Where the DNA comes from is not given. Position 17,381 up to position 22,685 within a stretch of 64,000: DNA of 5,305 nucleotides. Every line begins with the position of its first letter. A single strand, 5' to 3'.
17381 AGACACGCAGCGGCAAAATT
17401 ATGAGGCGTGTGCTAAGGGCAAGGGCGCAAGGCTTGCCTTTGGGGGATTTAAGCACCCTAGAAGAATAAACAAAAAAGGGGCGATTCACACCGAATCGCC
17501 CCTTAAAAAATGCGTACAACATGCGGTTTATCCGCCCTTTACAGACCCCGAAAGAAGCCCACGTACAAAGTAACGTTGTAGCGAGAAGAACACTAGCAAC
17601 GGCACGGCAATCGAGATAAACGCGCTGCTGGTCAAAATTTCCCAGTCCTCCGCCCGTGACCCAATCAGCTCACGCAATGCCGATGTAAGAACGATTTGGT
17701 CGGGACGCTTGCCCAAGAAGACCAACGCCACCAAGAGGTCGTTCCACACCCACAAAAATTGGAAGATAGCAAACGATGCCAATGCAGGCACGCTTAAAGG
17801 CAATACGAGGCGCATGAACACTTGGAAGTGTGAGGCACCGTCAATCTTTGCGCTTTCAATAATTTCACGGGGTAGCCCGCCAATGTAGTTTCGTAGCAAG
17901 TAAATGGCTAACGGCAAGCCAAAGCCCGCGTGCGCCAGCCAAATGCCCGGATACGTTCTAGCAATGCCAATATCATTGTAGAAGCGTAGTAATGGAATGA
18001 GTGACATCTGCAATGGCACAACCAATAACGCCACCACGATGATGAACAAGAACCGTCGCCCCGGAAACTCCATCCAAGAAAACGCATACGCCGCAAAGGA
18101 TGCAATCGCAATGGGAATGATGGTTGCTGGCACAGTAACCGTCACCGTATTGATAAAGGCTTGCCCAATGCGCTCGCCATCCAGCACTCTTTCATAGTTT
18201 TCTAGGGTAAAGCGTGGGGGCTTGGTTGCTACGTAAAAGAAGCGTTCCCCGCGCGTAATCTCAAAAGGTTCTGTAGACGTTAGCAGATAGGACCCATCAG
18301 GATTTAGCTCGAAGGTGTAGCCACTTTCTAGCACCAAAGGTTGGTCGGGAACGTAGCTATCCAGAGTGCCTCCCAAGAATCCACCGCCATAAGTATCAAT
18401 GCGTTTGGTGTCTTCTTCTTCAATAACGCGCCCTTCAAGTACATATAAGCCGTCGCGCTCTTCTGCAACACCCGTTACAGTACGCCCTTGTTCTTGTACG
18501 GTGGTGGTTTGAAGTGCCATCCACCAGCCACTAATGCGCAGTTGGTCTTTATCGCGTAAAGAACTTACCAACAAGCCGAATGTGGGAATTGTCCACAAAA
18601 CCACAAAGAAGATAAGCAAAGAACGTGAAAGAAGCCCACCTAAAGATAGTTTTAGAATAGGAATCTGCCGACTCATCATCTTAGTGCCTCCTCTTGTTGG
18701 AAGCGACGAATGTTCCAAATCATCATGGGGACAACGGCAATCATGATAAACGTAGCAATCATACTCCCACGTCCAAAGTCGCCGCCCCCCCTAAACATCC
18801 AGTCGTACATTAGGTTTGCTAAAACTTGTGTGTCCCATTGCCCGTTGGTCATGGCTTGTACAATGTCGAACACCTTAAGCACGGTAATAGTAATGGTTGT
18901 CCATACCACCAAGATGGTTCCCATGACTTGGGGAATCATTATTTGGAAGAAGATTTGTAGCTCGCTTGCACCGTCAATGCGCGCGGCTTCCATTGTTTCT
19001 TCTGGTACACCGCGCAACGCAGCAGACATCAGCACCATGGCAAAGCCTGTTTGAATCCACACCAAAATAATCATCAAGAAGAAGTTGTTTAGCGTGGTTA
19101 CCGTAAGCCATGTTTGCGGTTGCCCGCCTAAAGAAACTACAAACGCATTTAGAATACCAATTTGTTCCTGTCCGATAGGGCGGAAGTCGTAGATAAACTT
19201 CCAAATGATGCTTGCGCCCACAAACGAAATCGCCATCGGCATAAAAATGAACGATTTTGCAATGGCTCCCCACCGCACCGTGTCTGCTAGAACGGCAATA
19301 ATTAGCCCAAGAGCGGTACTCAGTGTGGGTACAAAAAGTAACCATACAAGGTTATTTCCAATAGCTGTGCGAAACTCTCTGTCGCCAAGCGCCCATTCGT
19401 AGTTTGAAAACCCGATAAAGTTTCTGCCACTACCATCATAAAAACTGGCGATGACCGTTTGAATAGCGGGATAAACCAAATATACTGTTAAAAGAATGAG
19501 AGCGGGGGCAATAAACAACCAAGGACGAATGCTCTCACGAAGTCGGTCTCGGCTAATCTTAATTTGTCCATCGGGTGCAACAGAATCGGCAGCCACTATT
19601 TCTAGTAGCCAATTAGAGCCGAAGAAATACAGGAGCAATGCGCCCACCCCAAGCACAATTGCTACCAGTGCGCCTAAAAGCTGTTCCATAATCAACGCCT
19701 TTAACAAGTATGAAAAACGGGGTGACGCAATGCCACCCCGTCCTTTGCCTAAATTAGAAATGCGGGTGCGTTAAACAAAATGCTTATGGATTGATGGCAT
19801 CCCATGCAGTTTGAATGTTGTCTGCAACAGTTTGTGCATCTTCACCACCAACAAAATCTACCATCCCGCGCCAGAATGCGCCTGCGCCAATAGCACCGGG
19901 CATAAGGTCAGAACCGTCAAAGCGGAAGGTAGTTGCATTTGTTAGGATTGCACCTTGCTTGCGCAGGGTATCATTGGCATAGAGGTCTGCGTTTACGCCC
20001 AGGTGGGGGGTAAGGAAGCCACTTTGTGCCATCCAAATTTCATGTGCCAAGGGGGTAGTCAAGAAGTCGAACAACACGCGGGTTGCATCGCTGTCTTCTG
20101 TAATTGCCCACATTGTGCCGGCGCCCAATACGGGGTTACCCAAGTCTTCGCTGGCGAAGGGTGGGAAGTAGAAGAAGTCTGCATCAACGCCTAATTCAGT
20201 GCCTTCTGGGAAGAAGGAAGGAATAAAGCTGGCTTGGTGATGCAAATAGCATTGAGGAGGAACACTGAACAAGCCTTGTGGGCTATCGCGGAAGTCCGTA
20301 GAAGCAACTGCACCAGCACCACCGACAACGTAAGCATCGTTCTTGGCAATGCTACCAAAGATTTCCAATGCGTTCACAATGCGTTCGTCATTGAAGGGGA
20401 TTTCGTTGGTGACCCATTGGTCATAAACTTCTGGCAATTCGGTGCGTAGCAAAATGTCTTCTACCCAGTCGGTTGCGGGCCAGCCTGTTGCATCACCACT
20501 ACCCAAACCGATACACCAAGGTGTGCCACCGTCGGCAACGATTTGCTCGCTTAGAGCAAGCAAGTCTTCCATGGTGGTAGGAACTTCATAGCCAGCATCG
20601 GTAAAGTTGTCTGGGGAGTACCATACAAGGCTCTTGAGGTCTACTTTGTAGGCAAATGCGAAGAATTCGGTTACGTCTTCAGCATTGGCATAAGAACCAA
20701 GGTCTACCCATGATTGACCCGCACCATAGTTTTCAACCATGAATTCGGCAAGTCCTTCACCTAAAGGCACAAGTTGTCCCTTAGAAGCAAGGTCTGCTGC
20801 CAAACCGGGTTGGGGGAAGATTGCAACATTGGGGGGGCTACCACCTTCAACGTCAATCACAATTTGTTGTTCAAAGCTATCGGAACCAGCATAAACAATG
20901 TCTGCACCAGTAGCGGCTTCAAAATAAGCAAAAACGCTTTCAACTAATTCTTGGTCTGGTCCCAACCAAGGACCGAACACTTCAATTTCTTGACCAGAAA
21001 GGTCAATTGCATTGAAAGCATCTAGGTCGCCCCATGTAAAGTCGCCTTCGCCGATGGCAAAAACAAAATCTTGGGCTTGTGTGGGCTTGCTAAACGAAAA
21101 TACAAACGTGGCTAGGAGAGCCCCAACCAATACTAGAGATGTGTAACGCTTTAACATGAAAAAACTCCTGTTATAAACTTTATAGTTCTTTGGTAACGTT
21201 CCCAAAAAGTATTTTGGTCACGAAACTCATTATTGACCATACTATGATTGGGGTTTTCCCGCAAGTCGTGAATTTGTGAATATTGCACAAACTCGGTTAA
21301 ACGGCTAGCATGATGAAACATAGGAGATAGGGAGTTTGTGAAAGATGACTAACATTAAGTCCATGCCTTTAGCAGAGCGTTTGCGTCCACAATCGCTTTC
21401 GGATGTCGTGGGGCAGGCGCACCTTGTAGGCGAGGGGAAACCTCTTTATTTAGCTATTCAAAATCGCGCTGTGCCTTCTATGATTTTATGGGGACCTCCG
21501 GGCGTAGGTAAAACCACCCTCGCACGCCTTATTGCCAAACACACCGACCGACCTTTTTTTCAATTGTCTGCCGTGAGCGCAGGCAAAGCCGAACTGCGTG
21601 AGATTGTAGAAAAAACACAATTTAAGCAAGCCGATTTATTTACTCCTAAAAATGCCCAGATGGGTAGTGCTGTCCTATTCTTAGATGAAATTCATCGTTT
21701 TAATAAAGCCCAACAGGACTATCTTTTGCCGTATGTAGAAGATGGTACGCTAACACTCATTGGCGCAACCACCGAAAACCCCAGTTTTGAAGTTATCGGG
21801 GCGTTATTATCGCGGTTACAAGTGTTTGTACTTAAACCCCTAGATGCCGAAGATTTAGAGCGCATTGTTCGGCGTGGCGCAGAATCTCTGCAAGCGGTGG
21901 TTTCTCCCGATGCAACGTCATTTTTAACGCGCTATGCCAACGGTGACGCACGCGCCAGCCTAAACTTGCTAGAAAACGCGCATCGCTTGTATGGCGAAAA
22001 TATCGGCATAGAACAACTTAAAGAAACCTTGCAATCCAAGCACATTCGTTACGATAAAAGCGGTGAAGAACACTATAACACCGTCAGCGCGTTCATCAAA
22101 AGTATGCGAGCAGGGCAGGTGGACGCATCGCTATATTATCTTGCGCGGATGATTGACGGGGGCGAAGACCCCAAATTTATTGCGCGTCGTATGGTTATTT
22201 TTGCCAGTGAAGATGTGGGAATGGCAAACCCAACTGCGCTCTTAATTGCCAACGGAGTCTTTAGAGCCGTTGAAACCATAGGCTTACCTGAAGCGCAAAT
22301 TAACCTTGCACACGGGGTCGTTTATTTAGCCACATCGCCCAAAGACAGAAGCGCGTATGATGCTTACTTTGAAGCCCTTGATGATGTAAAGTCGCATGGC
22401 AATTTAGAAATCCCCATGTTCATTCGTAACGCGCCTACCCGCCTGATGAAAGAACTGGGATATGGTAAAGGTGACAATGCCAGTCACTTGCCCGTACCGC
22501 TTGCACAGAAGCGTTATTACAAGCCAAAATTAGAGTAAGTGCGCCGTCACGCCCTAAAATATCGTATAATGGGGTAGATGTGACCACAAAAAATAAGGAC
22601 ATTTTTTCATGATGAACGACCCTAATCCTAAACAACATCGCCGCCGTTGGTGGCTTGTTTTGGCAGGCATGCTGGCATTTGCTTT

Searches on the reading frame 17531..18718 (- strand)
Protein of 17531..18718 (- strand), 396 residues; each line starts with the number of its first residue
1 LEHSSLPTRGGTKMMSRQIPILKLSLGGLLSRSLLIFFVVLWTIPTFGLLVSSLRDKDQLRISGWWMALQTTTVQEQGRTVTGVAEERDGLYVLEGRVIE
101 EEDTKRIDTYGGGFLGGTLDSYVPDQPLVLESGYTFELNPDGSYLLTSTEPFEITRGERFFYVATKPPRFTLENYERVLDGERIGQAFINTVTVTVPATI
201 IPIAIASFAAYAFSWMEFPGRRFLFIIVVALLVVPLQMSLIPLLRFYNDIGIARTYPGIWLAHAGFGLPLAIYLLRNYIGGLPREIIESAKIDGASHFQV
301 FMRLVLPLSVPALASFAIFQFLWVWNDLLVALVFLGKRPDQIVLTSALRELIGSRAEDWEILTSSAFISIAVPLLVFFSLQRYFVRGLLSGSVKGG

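Call 60: search_protein_families(library=pfam, proteins=[window:17531-18718:-], max_evalue=0.00001)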
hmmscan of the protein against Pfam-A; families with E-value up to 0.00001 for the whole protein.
window:17531-18718:- (396 aa): 1 family
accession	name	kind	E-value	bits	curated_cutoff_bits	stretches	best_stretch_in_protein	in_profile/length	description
PF00528.27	BPD_transp_1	-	2e-16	60.7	26.4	1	204-388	3-182/184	Binding-protein-dependent transport system inner membrane component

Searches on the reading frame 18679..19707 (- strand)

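Call 60: search_protein_families(library=pfam, proteins=[window:18679-19707:-], max_evalue=0.00001)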
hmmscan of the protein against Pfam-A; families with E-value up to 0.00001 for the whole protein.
window:18679-19707:- (343 aa): 1 family
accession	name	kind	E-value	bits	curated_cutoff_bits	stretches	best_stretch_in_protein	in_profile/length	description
PF00528.27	BPD_transp_1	-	9.1e-14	52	26.4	1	131-326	2-167/184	Binding-protein-dependent transport system inner membrane component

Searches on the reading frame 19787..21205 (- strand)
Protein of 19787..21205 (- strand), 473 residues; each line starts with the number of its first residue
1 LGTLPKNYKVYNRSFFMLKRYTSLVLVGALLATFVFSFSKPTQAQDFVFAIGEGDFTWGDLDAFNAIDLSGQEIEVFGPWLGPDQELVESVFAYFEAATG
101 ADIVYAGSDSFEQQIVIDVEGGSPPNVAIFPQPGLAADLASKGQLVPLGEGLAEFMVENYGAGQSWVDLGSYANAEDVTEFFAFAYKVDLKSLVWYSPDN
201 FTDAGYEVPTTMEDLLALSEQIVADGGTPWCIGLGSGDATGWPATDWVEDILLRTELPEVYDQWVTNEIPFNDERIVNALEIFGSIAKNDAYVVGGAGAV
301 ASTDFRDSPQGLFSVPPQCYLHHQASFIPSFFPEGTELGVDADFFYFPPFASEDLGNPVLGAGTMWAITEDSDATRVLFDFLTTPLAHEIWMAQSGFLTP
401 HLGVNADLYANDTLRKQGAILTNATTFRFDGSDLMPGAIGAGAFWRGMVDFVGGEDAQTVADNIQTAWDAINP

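Call 60: search_protein_families(library=pfam, proteins=[window:19787-21205:-], max_evalue=0.00001)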
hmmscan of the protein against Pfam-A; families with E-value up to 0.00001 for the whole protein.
window:19787-21205:- (473 aa): 1 family
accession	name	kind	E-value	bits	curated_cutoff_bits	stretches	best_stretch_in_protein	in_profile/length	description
PF01547.30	SBP_bac_1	-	3.5e-16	60.5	26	1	88-285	11-198/307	Bacterial extracellular solute-binding protein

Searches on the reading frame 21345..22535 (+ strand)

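Call 60: search_protein_families(library=pfam, proteins=[window:21345-22535:+], max_evalue=0.00001)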
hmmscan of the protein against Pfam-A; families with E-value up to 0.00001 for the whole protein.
window:21345-22535:+ (397 aa): 9 families
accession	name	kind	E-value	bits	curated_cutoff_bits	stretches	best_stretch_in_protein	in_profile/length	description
PF12002.13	MgsA_C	-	1.3e-48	165.5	27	1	258-381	3-126/167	MgsA AAA+ ATPase C terminal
PF16193.11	AAA_assoc_2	-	1.2e-22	80.4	34.3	1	183-255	4-81/81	AAA C-terminal domain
PF00004.35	AAA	-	3.5e-18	66.7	21.2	1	46-165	1-130/131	ATPase family associated with various cellular activities (AAA)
PF05496.18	RuvB_N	-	7.8e-14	52.2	27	1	13-139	1-116/159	Holliday junction DNA helicase RuvB P-loop domain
PF07728.20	AAA_5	-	9.4e-11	42.3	22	1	46-145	2-104/139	AAA domain (dynein-related subfamily)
PF00158.32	Sigma54_activat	-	1.4e-07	31.8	20.2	1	45-159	24-146/168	Sigma-54 interaction domain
PF13173.12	AAA_14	-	8.5e-07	29.5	27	1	46-169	5-126/129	AAA domain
PF13191.12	AAA_16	-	5.9e-06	27.3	32.6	0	41-71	22-55/167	AAA ATPase domain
PF07724.20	AAA_2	-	9e-06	26.3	27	0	44-137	4-105/166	AAA domain (Cdc48 subfamily)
